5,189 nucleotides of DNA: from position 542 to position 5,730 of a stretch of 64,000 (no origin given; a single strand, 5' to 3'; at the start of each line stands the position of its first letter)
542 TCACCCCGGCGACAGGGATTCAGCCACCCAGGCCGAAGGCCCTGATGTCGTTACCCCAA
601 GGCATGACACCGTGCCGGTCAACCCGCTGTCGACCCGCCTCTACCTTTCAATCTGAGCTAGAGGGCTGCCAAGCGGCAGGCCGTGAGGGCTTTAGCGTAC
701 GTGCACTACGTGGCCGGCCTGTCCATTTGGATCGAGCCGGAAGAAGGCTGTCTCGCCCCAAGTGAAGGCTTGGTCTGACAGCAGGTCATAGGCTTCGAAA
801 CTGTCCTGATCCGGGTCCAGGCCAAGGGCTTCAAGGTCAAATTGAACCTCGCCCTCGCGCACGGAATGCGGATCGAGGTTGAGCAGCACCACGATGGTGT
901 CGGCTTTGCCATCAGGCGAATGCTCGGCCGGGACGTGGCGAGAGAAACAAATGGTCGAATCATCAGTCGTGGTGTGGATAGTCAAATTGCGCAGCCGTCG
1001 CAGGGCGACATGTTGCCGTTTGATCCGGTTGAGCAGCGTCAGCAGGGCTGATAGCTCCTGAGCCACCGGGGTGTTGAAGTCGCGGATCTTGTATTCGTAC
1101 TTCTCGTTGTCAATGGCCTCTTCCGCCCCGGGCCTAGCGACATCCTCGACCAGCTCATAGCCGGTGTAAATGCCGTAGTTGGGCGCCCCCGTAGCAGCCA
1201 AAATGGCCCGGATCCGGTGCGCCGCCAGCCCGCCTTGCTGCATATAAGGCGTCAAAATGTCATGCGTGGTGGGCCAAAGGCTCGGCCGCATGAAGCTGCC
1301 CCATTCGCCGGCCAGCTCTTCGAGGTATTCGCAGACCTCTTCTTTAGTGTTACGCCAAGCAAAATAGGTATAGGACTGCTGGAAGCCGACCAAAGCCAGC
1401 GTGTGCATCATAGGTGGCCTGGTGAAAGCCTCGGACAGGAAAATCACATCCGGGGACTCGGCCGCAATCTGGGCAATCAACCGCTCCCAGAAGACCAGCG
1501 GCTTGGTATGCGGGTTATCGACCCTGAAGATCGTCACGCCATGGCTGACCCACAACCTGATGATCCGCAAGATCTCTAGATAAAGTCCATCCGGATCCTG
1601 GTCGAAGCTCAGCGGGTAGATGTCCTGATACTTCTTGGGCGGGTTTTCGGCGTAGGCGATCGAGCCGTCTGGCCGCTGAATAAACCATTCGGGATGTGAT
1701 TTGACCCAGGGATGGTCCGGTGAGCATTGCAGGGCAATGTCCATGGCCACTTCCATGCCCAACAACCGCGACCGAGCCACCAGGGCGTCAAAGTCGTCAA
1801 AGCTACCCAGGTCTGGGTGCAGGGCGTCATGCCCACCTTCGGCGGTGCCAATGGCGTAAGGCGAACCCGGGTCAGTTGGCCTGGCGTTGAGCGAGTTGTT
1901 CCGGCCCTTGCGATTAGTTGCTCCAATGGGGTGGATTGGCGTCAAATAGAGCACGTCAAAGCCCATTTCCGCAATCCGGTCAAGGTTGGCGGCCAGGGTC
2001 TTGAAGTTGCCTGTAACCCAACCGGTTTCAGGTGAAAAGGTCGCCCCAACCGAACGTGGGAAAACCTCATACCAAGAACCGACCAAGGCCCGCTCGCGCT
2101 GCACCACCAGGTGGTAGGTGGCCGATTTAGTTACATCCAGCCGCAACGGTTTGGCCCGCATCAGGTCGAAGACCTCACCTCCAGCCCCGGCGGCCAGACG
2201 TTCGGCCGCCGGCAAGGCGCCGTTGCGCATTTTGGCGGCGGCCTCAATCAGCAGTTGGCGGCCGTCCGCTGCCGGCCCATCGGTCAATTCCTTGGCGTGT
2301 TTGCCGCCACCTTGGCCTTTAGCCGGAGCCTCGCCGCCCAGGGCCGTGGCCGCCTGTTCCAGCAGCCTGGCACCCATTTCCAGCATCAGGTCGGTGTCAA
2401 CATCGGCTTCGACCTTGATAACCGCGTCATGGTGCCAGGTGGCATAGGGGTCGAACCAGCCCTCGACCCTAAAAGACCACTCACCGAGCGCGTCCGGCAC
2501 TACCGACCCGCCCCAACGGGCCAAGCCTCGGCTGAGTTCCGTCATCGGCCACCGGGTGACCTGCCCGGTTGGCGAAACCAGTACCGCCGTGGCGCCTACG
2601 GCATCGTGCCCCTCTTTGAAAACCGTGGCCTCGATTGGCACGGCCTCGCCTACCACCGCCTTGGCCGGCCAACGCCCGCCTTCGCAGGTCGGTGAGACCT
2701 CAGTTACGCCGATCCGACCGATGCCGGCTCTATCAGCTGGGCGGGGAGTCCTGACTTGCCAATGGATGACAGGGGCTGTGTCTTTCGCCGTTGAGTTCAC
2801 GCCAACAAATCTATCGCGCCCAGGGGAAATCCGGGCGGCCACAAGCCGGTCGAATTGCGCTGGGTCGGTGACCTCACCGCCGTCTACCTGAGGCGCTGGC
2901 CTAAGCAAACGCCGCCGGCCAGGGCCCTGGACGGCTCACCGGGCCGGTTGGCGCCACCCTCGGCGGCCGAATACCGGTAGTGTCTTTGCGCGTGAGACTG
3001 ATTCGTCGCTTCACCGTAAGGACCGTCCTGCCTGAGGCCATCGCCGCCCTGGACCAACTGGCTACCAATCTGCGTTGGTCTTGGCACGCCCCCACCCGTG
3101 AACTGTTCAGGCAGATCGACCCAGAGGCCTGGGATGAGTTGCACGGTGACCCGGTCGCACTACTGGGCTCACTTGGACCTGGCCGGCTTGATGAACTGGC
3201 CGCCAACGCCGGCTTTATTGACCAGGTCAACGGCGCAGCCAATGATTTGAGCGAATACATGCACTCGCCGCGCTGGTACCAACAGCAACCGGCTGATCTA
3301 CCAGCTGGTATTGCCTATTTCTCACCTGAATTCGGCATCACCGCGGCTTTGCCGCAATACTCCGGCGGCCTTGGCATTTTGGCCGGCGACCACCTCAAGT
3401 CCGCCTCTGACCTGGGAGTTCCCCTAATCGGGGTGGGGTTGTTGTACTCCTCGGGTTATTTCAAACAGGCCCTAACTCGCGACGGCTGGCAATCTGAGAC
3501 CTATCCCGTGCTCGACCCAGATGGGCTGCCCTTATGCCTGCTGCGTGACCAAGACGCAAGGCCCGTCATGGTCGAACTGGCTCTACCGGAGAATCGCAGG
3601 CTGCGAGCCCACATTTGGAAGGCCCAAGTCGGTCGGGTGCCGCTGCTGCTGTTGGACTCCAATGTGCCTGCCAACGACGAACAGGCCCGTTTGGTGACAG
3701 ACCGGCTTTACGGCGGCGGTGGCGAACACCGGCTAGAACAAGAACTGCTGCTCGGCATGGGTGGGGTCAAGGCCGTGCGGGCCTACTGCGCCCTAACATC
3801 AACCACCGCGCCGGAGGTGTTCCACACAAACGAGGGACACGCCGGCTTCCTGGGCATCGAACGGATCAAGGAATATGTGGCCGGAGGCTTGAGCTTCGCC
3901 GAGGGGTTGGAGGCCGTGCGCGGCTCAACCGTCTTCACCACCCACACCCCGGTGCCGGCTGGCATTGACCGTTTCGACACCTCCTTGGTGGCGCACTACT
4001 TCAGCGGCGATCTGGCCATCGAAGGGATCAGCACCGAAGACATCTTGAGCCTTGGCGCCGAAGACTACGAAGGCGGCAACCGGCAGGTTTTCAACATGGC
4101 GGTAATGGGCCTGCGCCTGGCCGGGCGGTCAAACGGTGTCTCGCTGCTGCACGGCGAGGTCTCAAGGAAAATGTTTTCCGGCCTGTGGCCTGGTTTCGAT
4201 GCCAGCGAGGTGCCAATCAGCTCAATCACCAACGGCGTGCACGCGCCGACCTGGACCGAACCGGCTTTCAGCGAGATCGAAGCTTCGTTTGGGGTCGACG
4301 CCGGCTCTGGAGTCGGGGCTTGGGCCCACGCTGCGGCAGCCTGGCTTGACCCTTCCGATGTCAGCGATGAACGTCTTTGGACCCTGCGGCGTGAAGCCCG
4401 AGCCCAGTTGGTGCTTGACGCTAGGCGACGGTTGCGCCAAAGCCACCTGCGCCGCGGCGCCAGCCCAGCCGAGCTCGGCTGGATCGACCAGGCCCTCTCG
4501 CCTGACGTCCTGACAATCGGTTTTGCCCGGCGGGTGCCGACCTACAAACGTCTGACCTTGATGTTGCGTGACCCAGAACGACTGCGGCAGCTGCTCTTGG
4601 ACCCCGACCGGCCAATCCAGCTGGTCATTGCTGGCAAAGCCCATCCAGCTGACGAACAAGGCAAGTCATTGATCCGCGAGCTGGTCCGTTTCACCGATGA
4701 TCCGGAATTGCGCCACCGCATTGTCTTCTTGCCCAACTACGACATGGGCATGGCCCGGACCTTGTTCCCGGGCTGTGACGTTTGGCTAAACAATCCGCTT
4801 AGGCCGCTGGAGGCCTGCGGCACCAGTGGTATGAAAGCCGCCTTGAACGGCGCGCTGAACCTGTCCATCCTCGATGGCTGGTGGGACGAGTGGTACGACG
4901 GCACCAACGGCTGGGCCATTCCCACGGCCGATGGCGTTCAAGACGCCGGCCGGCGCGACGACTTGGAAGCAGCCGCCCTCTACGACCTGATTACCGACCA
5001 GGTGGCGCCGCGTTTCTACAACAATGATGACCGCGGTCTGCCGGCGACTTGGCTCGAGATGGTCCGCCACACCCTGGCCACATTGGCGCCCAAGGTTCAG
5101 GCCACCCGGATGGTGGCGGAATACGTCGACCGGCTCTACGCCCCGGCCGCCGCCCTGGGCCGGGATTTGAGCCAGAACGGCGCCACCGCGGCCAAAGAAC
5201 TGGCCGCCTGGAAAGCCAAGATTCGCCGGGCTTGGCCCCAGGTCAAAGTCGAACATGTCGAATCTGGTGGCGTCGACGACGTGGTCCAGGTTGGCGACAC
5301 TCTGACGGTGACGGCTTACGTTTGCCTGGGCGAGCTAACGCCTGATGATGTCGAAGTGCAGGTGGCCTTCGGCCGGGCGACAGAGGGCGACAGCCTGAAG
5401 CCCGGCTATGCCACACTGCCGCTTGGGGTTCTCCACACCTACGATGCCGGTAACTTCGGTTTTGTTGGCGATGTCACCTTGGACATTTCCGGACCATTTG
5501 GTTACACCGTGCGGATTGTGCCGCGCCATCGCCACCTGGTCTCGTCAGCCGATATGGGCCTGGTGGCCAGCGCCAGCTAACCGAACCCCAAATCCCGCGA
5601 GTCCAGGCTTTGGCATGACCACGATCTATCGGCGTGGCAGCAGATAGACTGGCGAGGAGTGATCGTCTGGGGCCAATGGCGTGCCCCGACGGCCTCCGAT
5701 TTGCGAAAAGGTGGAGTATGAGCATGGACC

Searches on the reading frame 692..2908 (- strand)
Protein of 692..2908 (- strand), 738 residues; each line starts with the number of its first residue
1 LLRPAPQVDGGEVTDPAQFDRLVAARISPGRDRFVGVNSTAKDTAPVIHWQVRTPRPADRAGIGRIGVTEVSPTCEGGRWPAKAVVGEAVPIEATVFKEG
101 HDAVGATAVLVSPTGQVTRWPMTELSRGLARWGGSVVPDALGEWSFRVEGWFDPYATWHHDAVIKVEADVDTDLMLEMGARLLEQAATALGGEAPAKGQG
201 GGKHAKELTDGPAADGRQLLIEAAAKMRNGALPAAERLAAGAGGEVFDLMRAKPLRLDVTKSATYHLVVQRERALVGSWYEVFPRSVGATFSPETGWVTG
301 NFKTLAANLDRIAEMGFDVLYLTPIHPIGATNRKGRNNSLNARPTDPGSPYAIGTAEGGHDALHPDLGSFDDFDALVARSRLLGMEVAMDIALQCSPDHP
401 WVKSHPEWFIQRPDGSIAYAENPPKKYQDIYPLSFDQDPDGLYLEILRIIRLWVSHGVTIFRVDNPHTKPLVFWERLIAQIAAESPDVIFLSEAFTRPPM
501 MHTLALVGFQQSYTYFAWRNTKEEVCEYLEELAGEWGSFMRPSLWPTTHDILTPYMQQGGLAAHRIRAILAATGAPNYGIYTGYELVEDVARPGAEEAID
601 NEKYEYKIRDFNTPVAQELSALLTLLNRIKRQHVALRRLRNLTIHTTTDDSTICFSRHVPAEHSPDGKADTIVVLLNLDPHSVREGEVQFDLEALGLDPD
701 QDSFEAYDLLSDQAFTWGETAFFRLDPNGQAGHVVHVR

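Call 101: search_protein_families(library=pfam, proteins=[window:692-2908:-], max_evalue=0.00001)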
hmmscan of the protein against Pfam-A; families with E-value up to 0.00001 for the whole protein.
window:692-2908:- (738 aa): 3 families
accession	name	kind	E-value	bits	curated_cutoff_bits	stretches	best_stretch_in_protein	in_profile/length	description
PF11896.14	GlgE_dom_N_S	-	2e-51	175.3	25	1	64-271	1-179/179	Alpha-1,4-glucan:maltose-1-phosphate maltosyltransferase, domain N/S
PF21702.3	GLGE_C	-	1.7e-23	83.1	27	1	644-737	1-87/87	GLGE, C-terminal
PF00128.31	Alpha-amylase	-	2.1e-06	27.7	22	0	291-423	7-106/446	Alpha amylase, catalytic domain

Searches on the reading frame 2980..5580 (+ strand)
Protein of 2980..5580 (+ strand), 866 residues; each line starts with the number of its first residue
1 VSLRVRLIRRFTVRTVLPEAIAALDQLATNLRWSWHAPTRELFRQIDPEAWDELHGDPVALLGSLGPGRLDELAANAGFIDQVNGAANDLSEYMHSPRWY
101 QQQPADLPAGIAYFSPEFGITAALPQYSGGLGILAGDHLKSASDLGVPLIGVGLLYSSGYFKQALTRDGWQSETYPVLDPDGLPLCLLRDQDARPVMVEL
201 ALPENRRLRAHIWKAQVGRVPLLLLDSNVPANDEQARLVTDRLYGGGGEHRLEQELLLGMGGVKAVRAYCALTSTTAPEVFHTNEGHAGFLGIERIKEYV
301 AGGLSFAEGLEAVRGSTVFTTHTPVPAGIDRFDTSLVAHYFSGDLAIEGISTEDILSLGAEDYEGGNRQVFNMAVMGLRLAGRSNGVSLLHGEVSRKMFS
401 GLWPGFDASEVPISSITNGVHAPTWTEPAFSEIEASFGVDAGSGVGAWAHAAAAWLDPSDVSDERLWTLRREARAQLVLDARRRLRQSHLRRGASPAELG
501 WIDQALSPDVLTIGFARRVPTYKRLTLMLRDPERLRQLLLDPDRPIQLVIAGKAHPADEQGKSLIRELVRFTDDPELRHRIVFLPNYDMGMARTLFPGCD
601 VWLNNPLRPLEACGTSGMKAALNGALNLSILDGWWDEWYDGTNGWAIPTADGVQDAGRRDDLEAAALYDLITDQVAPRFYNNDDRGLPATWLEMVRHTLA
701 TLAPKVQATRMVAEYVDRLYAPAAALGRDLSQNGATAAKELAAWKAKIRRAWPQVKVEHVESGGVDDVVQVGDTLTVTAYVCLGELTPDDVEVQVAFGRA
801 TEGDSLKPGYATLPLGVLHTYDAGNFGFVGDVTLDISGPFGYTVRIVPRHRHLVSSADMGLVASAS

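Call 101: search_protein_families(library=pfam, proteins=[window:2980-5580:+], max_evalue=0.00001)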
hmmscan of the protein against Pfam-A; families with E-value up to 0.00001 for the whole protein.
window:2980-5580:+ (866 aa): 2 families
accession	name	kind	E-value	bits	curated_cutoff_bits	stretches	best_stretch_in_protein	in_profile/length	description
PF11897.13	DUF3417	-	5.5e-33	114.1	25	1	17-124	1-109/109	Protein of unknown function (DUF3417)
PF00343.26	Phosphorylase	-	2.3e-23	82.8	27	2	249-633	183-579/713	Carbohydrate phosphorylase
